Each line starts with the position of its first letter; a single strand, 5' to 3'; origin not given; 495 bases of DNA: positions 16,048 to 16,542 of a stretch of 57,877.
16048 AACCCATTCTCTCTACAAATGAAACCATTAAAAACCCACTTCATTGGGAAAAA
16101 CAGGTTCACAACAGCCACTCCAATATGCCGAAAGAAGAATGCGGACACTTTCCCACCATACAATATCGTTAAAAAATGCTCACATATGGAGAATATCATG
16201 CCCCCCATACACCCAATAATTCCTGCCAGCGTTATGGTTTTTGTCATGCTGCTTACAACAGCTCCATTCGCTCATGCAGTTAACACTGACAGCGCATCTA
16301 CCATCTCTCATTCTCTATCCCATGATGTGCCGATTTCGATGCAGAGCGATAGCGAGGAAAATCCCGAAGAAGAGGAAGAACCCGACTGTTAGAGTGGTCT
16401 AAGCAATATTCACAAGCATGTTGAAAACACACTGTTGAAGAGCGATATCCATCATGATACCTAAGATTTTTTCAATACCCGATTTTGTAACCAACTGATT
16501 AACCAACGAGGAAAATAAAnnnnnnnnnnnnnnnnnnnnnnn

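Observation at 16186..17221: Sec-signal micro-protein ending in ........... paired with a periplasmic rhodanese: candidate new periplasmic sulfur (or metal) carrier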

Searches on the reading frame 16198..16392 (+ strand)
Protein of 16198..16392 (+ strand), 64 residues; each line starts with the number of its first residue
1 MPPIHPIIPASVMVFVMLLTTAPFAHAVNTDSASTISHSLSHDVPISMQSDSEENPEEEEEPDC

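Call 3: search_protein_families(library=pfam, proteins=[window:16198-16392:+], max_evalue=0.01)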
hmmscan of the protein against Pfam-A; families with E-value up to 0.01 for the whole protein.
window:16198-16392:+ (64 aa): 0 families

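Call 5: find_homologous_proteins(query=window:16198-16392:+, max_evalue=10)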
Query window:16198-16392:+ (64 aa): 1 proteins with E <= 10 among 1 candidates.
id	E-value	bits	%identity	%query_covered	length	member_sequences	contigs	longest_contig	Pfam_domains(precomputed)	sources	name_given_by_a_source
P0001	3.3e-33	130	100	100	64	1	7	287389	-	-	-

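Call 14: search_protein_families(library=ncbifam, proteins=[window:16198-16392:+], max_evalue=1)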
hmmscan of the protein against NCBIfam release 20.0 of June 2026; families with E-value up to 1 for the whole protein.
window:16198-16392:+ (64 aa): 0 families

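Call 22: find_encoding_contigs(protein=P0001, flank=3000, max_places=7)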
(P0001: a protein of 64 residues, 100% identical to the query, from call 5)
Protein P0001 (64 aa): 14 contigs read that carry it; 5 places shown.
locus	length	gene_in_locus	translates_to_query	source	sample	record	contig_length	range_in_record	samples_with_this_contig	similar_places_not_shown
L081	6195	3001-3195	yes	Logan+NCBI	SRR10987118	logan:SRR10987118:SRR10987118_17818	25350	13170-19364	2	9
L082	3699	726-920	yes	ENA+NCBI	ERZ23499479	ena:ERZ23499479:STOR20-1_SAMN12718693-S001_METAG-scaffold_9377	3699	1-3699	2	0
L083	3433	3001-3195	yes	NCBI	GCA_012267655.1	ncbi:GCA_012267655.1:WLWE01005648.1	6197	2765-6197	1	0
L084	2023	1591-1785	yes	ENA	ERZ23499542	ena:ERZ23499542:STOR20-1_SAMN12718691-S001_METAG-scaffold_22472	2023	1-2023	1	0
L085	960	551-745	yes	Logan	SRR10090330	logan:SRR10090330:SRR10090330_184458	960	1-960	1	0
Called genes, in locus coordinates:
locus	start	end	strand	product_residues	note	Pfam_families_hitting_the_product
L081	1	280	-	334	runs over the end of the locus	PF00753:Lactamase_B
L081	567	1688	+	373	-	PF13098:Thioredoxin_2, PF13899:Thioredoxin_7 (faint), PF13098:Thioredoxin_2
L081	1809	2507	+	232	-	PF00578:AhpC-TSA, PF08534:Redoxin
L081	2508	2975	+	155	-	PF01022:HTH_5, PF12840:HTH_20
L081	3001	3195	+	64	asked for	-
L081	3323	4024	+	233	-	PF00581:Rhodanese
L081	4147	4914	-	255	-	PF25917:BSH_RND, PF25973:BSH_CzcB (weak), PF25984:BSH_YknX (faint)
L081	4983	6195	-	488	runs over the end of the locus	PF02321:OEP (weak)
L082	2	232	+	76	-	?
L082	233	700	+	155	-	PF01022:HTH_5, PF12840:HTH_20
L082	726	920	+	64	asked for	-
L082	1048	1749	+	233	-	PF00581:Rhodanese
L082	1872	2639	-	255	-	PF25917:BSH_RND, PF25973:BSH_CzcB (weak), PF25984:BSH_YknX (faint)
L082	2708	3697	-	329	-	?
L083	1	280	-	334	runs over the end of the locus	PF00753:Lactamase_B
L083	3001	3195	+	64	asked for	-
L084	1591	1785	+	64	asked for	-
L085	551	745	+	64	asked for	-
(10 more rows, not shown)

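Call 37: find_homologous_proteins(query=A2, max_evalue=10)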
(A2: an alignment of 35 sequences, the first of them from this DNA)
Query A2 (35 sequences) (64 aa, profile of the alignment): 10 proteins with E <= 10 among 3720 candidates.
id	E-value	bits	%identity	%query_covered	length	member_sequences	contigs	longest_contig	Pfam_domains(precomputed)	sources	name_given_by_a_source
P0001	5.6e-6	45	100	100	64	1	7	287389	-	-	-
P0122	9.4e-6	44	33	28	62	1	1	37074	-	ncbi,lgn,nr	ncbi:MAG: hypothetical protein KTR18_16110 [Acidiferrobacterales bacterium]|nr:hypothetical protein 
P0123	2.2e-4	40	42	25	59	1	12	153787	-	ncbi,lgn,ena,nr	ncbi:MAG: hypothetical protein H8E36_11520 [Rhodospirillaceae bacterium]|nr:hypothetical protein [Rh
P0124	1.6e-3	37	83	9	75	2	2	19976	-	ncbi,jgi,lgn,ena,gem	-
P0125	4.7e-3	36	33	20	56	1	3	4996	-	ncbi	-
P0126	2.1e-2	33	-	-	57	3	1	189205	-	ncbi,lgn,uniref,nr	ncbi:hypothetical protein [Thiohalophilus thiocyanatoxydans]|uniref:Lipoprotein n=1 Tax=Thiohalophil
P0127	8.5e-2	31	28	81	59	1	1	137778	-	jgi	jgi:hypothetical protein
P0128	1.0e-1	31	-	-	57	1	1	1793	-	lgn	-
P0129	6.4e-1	29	39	41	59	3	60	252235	-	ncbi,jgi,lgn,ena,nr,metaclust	ncbi:MAG: hypothetical protein HOL66_04155 [Rhodospirillaceae bacterium]|jgi:hypothetical protein|nr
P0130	6.6e-1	29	-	-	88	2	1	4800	-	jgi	jgi:hypothetical protein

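Call 53: search_protein_representatives(alignment_id=A3)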
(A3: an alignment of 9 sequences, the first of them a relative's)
Query: 9 sequences, 63 profile positions. Proteins with E-value up to 0.001 (for the whole library): 12; up to 1e-10: 3; up to 1e-30: 0. The best 12 are listed.
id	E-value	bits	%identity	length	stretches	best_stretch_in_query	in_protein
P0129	3.2e-20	88.9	-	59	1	1-63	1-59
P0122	6.7e-13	65.5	-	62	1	1-63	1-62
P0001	1.5e-12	64.3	-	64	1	1-63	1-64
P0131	2.1e-10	57.4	-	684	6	6-44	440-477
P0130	8.8e-08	49.0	-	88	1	1-63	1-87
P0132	2.0e-07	47.9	-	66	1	1-63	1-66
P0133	9.4e-07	45.8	-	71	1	3-63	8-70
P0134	1.6e-06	45.1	-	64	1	1-63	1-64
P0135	4.1e-05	40.5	-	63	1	1-63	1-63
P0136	5.4e-05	40.1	-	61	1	1-63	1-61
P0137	6.8e-05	39.8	-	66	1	1-63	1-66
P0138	1.2e-04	39.0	-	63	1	1-63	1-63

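Call 73: predict_structure(alignment_id=A3)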
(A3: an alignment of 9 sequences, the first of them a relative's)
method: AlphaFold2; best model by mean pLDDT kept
length: 64 residues; sequences in the alignment: 9
mean_pLDDT: 61.3   pTM: 0.25
mean pLDDT of the five models: 61.3, 60.3, 58.1, 57.6, 56.8
residues with pLDDT >= 90: 0; 70-90: 11; 50-70: 49; < 50: 4
segments of 3 or more residues with pLDDT < 50: none
pLDDT, mean of each block of 10 residues (from residue 1): 67 80 59 52 52 57 67
secondary structure, 60 per line:
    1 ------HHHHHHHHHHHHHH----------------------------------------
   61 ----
elements in order: H7-20
